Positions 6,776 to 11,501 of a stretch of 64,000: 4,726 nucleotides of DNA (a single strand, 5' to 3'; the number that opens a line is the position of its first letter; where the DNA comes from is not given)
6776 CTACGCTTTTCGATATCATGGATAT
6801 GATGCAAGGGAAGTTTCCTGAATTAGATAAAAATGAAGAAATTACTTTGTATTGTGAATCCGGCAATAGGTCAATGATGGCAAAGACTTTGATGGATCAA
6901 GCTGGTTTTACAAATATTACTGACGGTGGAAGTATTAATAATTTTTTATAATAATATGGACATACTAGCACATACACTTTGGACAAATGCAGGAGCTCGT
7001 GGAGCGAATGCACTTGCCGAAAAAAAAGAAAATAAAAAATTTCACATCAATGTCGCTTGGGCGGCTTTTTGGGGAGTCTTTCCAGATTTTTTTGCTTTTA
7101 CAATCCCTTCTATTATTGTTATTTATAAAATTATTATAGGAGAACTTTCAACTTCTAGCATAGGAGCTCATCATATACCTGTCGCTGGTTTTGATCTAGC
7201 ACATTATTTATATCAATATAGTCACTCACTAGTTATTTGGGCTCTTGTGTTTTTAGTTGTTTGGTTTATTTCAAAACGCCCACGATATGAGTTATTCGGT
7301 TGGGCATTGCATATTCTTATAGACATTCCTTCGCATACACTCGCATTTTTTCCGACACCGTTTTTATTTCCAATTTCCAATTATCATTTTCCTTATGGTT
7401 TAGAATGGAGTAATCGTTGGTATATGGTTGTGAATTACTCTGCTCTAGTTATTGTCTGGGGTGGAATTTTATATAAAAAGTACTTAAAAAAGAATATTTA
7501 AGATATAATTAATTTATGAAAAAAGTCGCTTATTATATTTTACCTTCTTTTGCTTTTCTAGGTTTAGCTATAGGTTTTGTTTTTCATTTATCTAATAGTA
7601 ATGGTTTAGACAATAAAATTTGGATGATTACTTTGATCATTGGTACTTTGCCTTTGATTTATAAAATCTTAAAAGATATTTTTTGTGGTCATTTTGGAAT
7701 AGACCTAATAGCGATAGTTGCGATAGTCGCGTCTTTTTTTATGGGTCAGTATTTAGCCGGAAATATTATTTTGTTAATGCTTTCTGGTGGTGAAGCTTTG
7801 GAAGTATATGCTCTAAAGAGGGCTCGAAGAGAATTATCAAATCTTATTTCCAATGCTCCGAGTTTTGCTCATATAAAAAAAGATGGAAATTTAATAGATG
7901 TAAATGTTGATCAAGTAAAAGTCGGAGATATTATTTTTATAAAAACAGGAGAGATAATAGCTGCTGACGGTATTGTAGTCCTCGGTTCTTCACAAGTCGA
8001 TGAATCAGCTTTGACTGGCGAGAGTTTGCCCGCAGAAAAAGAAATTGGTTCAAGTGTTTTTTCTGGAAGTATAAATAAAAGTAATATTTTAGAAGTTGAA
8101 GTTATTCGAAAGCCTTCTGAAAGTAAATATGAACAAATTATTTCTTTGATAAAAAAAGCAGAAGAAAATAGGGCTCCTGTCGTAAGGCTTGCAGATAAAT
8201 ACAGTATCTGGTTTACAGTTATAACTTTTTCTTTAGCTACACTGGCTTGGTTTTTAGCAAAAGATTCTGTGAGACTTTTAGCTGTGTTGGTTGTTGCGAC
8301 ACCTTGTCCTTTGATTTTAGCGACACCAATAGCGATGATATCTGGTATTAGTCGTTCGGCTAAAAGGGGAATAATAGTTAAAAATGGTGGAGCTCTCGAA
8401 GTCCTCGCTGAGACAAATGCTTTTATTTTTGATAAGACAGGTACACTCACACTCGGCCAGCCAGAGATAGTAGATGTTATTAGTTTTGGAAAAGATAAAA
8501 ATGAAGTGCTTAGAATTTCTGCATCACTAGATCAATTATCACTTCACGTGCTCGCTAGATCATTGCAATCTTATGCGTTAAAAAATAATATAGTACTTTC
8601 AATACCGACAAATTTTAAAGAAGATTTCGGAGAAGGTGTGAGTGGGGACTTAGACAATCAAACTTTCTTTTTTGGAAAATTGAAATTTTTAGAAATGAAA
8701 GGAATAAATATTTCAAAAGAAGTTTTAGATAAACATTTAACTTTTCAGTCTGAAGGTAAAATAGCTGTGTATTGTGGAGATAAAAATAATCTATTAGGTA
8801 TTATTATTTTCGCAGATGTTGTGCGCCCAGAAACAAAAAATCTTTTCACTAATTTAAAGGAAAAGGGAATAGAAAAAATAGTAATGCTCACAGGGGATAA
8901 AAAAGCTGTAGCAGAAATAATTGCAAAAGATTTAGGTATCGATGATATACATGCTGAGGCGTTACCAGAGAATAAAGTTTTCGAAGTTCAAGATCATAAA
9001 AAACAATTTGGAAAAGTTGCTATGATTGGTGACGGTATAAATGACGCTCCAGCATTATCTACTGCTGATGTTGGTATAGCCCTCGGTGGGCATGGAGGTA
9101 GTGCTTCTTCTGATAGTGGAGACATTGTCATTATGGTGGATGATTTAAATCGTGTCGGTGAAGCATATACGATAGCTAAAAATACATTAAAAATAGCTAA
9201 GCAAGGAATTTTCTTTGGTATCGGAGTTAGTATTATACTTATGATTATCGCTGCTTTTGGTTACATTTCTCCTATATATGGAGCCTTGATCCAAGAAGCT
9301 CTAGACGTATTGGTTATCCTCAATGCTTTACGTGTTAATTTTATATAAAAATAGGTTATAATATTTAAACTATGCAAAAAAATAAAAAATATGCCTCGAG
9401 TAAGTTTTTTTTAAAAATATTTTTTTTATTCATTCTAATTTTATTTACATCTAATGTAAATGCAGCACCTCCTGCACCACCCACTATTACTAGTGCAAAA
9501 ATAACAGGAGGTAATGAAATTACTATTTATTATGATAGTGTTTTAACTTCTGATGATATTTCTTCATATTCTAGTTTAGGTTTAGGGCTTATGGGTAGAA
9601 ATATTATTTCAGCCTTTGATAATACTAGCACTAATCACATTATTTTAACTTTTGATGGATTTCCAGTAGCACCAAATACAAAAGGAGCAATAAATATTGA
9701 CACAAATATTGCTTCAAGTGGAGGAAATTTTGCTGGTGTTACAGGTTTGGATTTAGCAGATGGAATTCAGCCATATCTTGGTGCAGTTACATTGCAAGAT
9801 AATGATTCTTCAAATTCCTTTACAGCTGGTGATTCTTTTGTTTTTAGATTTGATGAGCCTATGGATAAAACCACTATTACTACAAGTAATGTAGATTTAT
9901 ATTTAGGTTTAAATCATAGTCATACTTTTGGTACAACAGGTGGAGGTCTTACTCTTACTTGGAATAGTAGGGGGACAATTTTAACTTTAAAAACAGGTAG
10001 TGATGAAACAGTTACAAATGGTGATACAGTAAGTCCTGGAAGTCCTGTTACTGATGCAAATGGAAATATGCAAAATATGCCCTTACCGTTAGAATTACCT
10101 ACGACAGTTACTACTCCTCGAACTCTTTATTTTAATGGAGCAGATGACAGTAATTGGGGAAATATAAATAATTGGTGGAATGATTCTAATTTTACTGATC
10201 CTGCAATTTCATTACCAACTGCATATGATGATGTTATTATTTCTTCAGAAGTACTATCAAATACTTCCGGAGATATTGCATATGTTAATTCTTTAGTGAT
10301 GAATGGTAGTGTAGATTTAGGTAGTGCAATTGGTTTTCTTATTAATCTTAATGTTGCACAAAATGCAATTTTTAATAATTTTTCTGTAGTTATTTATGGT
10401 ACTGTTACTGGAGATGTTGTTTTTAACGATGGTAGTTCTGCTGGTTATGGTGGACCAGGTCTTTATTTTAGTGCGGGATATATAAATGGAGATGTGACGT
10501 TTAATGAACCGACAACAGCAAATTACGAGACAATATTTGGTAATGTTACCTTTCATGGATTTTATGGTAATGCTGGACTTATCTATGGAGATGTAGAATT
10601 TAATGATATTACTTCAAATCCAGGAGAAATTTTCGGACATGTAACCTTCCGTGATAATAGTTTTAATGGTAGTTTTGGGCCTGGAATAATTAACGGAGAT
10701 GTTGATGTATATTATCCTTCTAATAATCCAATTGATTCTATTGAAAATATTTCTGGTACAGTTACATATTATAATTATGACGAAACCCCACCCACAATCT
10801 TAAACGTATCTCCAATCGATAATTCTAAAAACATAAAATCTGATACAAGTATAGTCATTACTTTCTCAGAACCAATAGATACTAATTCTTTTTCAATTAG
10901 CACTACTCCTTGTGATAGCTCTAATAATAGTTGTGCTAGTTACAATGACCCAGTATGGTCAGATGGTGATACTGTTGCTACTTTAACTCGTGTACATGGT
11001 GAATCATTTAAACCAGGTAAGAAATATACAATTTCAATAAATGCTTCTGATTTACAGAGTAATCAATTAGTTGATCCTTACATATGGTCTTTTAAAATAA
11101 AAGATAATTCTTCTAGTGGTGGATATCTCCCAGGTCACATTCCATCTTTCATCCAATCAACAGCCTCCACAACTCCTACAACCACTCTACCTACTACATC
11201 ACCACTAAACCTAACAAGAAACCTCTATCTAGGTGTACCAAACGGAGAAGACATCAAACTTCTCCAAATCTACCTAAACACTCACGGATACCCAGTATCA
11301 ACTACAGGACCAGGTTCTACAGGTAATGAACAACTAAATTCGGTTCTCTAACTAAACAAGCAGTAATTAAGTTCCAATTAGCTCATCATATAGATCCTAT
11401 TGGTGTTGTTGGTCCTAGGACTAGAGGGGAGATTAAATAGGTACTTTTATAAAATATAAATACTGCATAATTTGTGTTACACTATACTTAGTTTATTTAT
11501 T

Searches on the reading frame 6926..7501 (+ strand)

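Call 8: search_protein_families(library=pfam, proteins=[window:6926-7501:+], max_evalue=0.001)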
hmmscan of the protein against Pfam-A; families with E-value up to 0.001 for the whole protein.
window:6926-7501:+ (191 aa): 1 family
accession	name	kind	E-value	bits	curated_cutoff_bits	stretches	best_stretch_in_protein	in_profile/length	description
PF04307.19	YdjM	-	7.2e-05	22.8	29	1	11-172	1-143/176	YdjM inner membrane protein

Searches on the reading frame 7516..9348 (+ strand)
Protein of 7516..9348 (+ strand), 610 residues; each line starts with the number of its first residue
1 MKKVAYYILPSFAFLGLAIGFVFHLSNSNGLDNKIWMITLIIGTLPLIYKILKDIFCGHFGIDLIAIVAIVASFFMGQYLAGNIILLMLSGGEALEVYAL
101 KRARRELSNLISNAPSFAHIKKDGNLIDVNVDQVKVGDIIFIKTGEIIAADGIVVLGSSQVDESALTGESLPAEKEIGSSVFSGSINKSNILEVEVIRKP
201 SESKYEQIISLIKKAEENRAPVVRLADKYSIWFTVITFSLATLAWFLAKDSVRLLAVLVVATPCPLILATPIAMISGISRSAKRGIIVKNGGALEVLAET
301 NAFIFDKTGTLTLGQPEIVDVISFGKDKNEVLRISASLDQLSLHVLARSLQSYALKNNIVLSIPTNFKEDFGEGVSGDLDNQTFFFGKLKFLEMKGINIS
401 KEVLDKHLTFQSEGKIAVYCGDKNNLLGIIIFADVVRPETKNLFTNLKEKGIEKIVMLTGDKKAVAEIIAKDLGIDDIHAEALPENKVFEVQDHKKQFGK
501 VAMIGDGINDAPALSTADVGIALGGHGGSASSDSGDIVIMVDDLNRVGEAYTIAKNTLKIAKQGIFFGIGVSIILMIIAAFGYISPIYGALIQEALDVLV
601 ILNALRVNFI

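Call 8: search_protein_families(library=pfam, proteins=[window:7516-9348:+], max_evalue=0.001)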
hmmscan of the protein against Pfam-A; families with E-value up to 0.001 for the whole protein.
window:7516-9348:+ (610 aa): 3 families
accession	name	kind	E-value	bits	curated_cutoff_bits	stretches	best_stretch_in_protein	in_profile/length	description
PF00122.25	E1-E2_ATPase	-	7.6e-51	172.6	28.1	1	114-284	3-181/181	E1-E2 ATPase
PF00702.32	Hydrolase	-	5.1e-29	102.5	26.4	1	301-518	2-191/191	haloacid dehalogenase-like hydrolase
PF12710.13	HAD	-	0.00049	21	27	0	435-514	85-188/189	haloacid dehalogenase-like hydrolase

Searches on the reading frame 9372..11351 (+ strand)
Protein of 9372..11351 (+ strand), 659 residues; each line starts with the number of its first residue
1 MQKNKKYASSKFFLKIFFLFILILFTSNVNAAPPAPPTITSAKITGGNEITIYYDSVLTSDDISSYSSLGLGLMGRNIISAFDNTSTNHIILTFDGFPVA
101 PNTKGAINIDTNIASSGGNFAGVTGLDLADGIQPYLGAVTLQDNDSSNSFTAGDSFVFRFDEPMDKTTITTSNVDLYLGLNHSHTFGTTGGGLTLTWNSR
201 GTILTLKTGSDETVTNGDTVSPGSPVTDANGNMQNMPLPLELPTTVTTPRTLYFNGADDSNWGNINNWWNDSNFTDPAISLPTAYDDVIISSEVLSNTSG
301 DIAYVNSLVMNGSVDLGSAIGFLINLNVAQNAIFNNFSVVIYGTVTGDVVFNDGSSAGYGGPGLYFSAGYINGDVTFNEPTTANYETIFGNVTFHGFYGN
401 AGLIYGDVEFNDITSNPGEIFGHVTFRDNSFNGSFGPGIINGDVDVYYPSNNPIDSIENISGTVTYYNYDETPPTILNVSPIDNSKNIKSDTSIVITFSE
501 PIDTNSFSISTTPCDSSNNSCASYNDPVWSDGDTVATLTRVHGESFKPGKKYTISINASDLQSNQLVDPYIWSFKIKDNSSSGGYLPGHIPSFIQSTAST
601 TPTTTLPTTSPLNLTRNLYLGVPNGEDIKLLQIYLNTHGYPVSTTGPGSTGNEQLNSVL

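Call 8: search_protein_families(library=pfam, proteins=[window:9372-11351:+], max_evalue=0.001)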
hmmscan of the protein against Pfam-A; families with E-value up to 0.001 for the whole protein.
window:9372-11351:+ (659 aa): 1 family
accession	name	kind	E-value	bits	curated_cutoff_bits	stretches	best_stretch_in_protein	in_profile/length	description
PF13205.12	Big_5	-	2.5e-16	60.7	23.6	1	470-575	1-104/105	Bacterial Ig-like domain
